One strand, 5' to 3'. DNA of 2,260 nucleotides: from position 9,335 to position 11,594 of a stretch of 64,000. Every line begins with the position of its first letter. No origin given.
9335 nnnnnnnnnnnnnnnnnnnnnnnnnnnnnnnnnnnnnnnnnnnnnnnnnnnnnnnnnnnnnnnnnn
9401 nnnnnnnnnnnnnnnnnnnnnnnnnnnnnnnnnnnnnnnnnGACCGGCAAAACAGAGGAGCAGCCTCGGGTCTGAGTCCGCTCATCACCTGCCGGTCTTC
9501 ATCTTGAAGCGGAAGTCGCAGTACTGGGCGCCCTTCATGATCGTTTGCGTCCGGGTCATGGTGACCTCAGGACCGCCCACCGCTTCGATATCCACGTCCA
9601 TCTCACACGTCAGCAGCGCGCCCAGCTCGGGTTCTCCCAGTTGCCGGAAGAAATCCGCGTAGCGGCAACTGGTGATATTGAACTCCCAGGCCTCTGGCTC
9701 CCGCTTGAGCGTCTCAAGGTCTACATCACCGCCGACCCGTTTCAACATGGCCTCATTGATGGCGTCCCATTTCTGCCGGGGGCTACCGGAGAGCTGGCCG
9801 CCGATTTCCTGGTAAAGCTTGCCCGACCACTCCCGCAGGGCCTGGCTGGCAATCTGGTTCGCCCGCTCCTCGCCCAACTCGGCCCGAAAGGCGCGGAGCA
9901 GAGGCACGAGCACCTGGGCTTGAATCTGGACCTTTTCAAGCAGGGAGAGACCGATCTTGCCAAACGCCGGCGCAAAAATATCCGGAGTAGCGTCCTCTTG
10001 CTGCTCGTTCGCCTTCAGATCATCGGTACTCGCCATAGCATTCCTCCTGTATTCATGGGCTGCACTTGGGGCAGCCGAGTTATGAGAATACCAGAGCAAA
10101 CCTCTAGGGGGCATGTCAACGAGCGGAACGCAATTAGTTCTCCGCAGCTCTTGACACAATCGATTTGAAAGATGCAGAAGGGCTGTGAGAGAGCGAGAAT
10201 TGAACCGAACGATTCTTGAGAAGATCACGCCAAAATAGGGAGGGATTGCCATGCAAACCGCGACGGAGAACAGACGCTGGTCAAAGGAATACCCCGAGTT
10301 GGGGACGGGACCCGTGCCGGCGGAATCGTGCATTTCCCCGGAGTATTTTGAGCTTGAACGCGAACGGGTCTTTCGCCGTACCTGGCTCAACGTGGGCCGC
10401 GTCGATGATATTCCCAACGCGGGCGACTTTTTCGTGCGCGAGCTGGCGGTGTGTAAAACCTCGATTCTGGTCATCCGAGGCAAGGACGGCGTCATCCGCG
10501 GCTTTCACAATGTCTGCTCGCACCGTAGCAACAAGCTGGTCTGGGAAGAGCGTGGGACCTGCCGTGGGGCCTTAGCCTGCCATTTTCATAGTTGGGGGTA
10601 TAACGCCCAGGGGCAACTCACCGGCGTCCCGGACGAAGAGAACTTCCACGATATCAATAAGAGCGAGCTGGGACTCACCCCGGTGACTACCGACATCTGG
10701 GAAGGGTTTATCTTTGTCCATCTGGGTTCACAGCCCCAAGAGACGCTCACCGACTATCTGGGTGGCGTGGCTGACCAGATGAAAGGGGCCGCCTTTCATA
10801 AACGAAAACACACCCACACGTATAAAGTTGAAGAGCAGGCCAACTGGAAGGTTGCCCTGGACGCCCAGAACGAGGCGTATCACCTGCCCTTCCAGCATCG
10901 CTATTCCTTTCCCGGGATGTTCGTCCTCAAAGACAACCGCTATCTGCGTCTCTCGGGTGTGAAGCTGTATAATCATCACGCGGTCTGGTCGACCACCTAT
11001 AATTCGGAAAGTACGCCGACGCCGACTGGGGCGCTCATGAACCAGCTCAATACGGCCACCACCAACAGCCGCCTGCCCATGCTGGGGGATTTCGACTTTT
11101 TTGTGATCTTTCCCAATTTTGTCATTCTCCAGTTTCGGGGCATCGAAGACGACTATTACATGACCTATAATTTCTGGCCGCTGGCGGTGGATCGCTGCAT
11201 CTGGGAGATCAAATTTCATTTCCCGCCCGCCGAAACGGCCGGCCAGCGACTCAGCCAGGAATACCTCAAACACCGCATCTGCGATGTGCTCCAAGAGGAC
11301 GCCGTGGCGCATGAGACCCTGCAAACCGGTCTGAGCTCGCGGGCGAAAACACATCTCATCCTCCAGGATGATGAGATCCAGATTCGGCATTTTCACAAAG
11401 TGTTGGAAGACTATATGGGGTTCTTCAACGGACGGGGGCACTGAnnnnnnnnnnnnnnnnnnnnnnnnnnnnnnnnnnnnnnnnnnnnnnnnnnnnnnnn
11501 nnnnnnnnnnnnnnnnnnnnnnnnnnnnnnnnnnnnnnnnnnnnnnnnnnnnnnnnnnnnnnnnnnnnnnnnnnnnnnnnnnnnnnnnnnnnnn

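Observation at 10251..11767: Recurrent two-gene module: Rieske oxygenase alpha subunit plus a coupled ~110-aa unknown protein, present three times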

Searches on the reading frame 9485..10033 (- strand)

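Call 18: search_protein_families(library=pfam, proteins=[window:9485-10033:-], max_evalue=0.001)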
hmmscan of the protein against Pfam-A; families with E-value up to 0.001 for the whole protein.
window:9485-10033:- (182 aa): 1 family
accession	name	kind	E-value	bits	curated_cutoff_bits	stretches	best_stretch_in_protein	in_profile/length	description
PF14196.11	ATC_hydrolase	-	1.2e-27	97.9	28.1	1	36-176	3-145/145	L-2-amino-thiazoline-4-carboxylic acid hydrolase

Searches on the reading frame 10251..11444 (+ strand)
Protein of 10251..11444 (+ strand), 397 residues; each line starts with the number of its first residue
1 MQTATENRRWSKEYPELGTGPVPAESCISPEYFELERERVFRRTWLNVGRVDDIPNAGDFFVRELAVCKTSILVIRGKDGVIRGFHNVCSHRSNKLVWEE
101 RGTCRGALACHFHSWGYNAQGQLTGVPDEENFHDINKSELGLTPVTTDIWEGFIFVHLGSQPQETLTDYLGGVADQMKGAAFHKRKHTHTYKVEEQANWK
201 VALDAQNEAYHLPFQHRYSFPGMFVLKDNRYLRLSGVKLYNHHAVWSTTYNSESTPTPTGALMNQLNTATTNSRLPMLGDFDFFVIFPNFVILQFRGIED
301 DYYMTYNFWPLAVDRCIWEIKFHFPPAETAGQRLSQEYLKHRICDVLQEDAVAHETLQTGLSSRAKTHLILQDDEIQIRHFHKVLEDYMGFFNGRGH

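Call 4: search_protein_families(library=pfam, proteins=[window:10251-11444:+], max_evalue=1)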
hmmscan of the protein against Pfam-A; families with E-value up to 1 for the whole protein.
window:10251-11444:+ (397 aa): 2 families
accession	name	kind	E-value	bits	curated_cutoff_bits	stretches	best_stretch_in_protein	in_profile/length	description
PF00848.25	Ring_hydroxyl_A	-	2.2e-27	96.8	24.9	1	186-389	5-206/208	Ring hydroxylating alpha subunit (catalytic domain)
PF00355.32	Rieske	-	3.2e-14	53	20.3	1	44-131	1-83/88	Rieske [2Fe-2S] domain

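Call 6: search_protein_families(library=ncbifam, proteins=[window:10251-11444:+], max_evalue=1)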
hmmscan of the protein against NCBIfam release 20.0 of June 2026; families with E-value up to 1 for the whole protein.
window:10251-11444:+ (397 aa): 6 families
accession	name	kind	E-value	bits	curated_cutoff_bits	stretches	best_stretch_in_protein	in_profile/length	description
NF058607.1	GlBtMonoOxGbcA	equivalog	2e-34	118.8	670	1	29-216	40-222/420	glycine betaine monooxygenase oxygenase subunit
NF042946.1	3PPDioc_HcaE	equivalog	9.6e-30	104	830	1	28-218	22-216/450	3-phenylpropionate/cinnamic acid dioxygenase subunit alpha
NF041684.1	ant_diox_AndAc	equivalog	2.2e-23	82.5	750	1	8-218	9-224/418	anthranilate 1,2-dioxygenase large subunit AndAc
TIGR03228.1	anthran_1_2_A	equivalog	3.7e-20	72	671.9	1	28-212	22-209/438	anthranilate 1,2-dioxygenase large subunit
TIGR03229.1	benzo_1_2_benA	equivalog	4.1e-18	65.5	780.95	1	24-216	18-215/433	benzoate 1,2-dioxygenase large subunit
NF052579.1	BetMthstMoxSdmAMthl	equivalog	0.00023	20.3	600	1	62-129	32-97/351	4beta-methylsterol monooxygenase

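Call 27: search_solved_structures(query=window:10251-11441:+, max_evalue=1e-10)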
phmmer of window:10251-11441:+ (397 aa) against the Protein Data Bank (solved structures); distinct sequences matched with E-value up to 1e-10: 29.
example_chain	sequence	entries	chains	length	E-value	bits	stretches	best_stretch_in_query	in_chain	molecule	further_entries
6y9c_A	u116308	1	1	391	1.2e-25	93.8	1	28-216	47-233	Carnitine monooxygenase oxygenase subunit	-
6y8j_A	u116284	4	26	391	1.2e-25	93.7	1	28-216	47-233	Carnitine monooxygenase oxygenase subunit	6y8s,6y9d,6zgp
8k0a_A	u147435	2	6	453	2.2e-23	86.2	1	22-234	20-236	3-phenylpropionate/cinnamic acid dioxygenase subunit alpha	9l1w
4hjl_A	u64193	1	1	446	7.7e-23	84.5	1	31-220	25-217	Naphthalene 1,2-dioxygenase subunit alpha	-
2hmj_A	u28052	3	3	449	7.8e-23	84.4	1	31-220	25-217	Naphthalene 1,2-dioxygenase alpha subunit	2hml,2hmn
1eg9_A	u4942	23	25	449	7.8e-23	84.4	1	31-220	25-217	PROTEIN (NAPHTHALENE 1,2-DIOXYGENASE ALPHA SUBUNIT) | NAPHTHALENE 1,2-DIOXYGENASE | NAPHTHALENE 1,2-DIOXYGENASE ALPHA SUBUNIT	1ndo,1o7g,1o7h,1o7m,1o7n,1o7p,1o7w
5xbp_A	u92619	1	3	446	3.4e-22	82.3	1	31-217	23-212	3NT oxygenase alpha subunit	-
9jp5_A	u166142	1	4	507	4.3e-22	82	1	15-217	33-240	Phthalate 3,4-dioxygenase alpha subunit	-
2gbw_A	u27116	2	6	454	8.3e-22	81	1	31-217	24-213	Biphenyl 2,3-Dioxygenase Alpha Subunit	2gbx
2ckf_A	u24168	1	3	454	1.3e-21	80.5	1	31-216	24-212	RING-HYDROXYLATING DIOXYGENASE ALPHA SUBUNIT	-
2bmo_A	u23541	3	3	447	2.7e-21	79.4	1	31-218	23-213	OXYGENASE-ALPHA NBDO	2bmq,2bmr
2b1x_A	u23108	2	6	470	7.4e-21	77.9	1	21-219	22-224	naphthalene dioxygenase large subunit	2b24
1uli_A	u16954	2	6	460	4.6e-20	75.3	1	29-175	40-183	biphenyl dioxygenase large subunit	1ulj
3vca_A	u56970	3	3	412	1.2e-19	73.9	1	28-216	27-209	Ring-hydroxylating dioxygenase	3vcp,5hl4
4qup_A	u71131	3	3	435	1.4e-19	73.7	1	28-216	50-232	Monoxygenase; demethylase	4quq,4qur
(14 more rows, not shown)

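Call 51: search_dna_similar(query=window:10251-11441:+, collection=plasmids, mode=protein, max_evalue=1e-30, max_rows=60)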
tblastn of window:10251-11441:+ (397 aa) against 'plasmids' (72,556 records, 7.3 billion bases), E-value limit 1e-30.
Records with a match: 37; places in all: 40; records where one place covers at least 80% of the query: 31.
Best place of each record, by identity: <60% 37.
By first word of the organism name: Sphingobium 5; Paracoccus 5; Novosphingobium 4; Sphingomonas 3; Shinella 3; Acinetobacter 2; Streptomyces 1; Rhodococcus 1; Azospirillum 1; Variovorax 1; and 11 more.
By predicted mobility (MOB-suite, as given by PLSDB): non-mobilizable 25; conjugative 8; mobilizable 4.
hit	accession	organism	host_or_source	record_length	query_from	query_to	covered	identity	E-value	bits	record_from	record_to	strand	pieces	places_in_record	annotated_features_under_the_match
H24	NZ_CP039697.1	Novosphingobium sp. EMRT-2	cell,freshwater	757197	2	381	96%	43.6%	7e-100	332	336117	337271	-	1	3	SRPBCC family protein | hypothetical protein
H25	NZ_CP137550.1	Streptomyces sp. N50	Selaginella tamariscina,cell ...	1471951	3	389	97%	38.8%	7e-80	274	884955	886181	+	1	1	record has no annotation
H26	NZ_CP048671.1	Acinetobacter sp. YH12138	Pig,feces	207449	9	389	96%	38.5%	7e-84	286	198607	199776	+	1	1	aromatic ring-hydroxylating dioxygenase subunit alpha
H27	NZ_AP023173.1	Rhodococcus qingshengii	-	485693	16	386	93%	39.2%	2e-79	273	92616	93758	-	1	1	aromatic ring-hydroxylating dioxygenase subunit alpha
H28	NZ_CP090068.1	Acinetobacter sp. SH20PTE14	pig manure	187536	9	389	96%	37.5%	1e-81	279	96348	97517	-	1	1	aromatic ring-hydroxylating dioxygenase subunit alpha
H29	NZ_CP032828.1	Sphingomonas paeninsulae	whole organism,soil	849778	17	389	94%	38.0%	4e-77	266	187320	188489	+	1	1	aromatic ring-hydroxylating dioxygenase subunit alpha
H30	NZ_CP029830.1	Azospirillum ramasamyi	single cell,Cow dung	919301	2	380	95%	35.7%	2e-74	259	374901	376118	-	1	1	SRPBCC family protein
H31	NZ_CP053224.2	Sphingobium sp. RSMS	whole organism,Storage tank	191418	17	389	94%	35.7%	1e-77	268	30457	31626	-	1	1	aromatic ring-hydroxylating dioxygenase subunit alpha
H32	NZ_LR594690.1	Variovorax sp. WDL1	linuron-contaminated soil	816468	6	391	97%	34.1%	2e-65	233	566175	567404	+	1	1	SRPBCC family protein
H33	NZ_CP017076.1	Novosphingobium resinovorum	single cell,soil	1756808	17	380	92%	35.9%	6e-70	246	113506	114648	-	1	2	none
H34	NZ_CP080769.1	Cupriavidus pinatubonensis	genomic assembly,soil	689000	17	380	92%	35.6%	4e-68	240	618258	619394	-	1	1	aromatic ring-hydroxylating dioxygenase subunit alpha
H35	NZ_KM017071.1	Sphingomonas sp. JE1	-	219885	13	380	93%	34.9%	1e-63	227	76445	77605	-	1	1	aromatic ring-hydroxylating dioxygenase subunit alpha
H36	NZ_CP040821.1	Paroceanicella profunda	Cell culture,Deep seawater from Mariana ...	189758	14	386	94%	34.3%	3e-71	249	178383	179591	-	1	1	aromatic ring-hydroxylating dioxygenase subunit alpha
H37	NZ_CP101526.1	Burkholderia arboris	mixed culture,soil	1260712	17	380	92%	34.9%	4e-69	243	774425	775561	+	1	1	none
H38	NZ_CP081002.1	Sphingobium sp. V4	cell culture,soil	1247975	8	396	98%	31.1%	8e-51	190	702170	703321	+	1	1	record has no annotation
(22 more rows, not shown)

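Call 74: predict_structure(alignment_id=A4)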
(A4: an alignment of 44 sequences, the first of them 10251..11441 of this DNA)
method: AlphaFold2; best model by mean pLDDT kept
length: 397 residues; sequences in the alignment: 44
mean_pLDDT: 88.8   pTM: 0.90
mean pLDDT of the five models: 88.8, 88.5, 88.6, 88.2, 87.2
residues with pLDDT >= 90: 268; 70-90: 95; 50-70: 15; < 50: 19
segments of 3 or more residues with pLDDT < 50: 1-5, 269-276, 392-397
pLDDT, mean of each block of 10 residues (from residue 1): 57 93 96 97 97 96 97 98 98 94 92 95 96 94 98 96 96 90 83 97 91 86 77 84 90 81 70 49 95 78 93 98 89 87 91 96 95 93 93 42
secondary structure, 60 per line:
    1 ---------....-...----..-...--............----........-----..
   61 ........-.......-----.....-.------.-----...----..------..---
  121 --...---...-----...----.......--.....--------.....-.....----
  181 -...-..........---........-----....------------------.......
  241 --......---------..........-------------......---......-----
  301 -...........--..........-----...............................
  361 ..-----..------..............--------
elements in order: H10-13 H30-41 E46-50 E59-65 E70-76 E82-86 E101-103 E123-125 E144-150 E153-157 H166-170 H172-176 E186-195 H199-206 H212-215 E234-240 E243-248 H258-267 E281-286 E290-295 E302-312 E315-324 H330-362 H376-389

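Call 76: fold_search(model_id=the predicted structure, library=pdb)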
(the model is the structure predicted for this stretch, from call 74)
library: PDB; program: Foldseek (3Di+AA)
matches with E <= 10: 1320; with E <= 0.001: 265
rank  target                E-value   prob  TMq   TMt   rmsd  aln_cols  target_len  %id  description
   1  6zgp_K                7.2e-29  1.00  0.77  0.85   5.9       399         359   20  Crystal structure of the quaternary ammonium Rieske monooxygenase CntA in complex with inhibitor MMV12 (MMV020670) (released 2020-11-18)
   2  6zgp_J                3.1e-28  1.00  0.75  0.83   2.9       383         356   20  Crystal structure of the quaternary ammonium Rieske monooxygenase CntA in complex with inhibitor MMV12 (MMV020670) (released 2020-11-18)
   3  6zgp_I                3.7e-28  1.00  0.76  0.84   2.8       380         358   21  Crystal structure of the quaternary ammonium Rieske monooxygenase CntA in complex with inhibitor MMV12 (MMV020670) (released 2020-11-18)
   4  6zgp_C                6.6e-28  1.00  0.76  0.84   6.5       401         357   19  Crystal structure of the quaternary ammonium Rieske monooxygenase CntA in complex with inhibitor MMV12 (MMV020670) (released 2020-11-18)
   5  6zgp_H                1.0e-27  1.00  0.76  0.84   2.8       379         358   20  Crystal structure of the quaternary ammonium Rieske monooxygenase CntA in complex with inhibitor MMV12 (MMV020670) (released 2020-11-18)
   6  6y9d_A                1.2e-27  1.00  0.73  0.82   3.4       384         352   20  Crystal structure of the quaternary ammonium Rieske monooxygenase CntA in complex with substrate L-Carnitine (released 2020-11-18)
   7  6zgp_G                1.2e-27  1.00  0.77  0.83   3.2       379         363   20  Crystal structure of the quaternary ammonium Rieske monooxygenase CntA in complex with inhibitor MMV12 (MMV020670) (released 2020-11-18)
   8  6zgp_A                2.5e-27  1.00  0.76  0.83   6.4       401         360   20  Crystal structure of the quaternary ammonium Rieske monooxygenase CntA in complex with inhibitor MMV12 (MMV020670) (released 2020-11-18)
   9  7vju_C                3.2e-27  1.00  0.74  0.74   4.2       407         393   20  Crystal Structure of terephthalate dioxygenase from Comamonas testosteroni KF1 (released 2022-04-13)
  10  6zgp_B                4.0e-27  1.00  0.77  0.85   2.6       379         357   20  Crystal structure of the quaternary ammonium Rieske monooxygenase CntA in complex with inhibitor MMV12 (MMV020670) (released 2020-11-18)
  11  6zgp_F                4.8e-27  1.00  0.76  0.84   3.0       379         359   20  Crystal structure of the quaternary ammonium Rieske monooxygenase CntA in complex with inhibitor MMV12 (MMV020670) (released 2020-11-18)
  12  6y9c                  5.7e-27  1.00  0.77  0.83   3.2       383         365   20  The structure of a quaternary ammonium Rieske monooxygenase reveals insights into carnitine oxidation by gut microbiota  (released 2021-03-31)
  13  7q05_E                7.6e-27  1.00  0.75  0.73   4.8       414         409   21  Crystal structure of TPADO in complex with TPA (released 2022-03-30)
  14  7q06_D                1.0e-26  1.00  0.74  0.76   3.9       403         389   20  Crystal structure of TPADO in complex with 2-OH-TPA (released 2022-03-30)
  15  6y8s                  1.2e-26  1.00  0.73  0.83   4.1       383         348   20  Crystal structure of the quaternary ammonium Rieske monooxygenase CntA in complex with substrate gamma-butyrobetaine (released 2020-11-18)
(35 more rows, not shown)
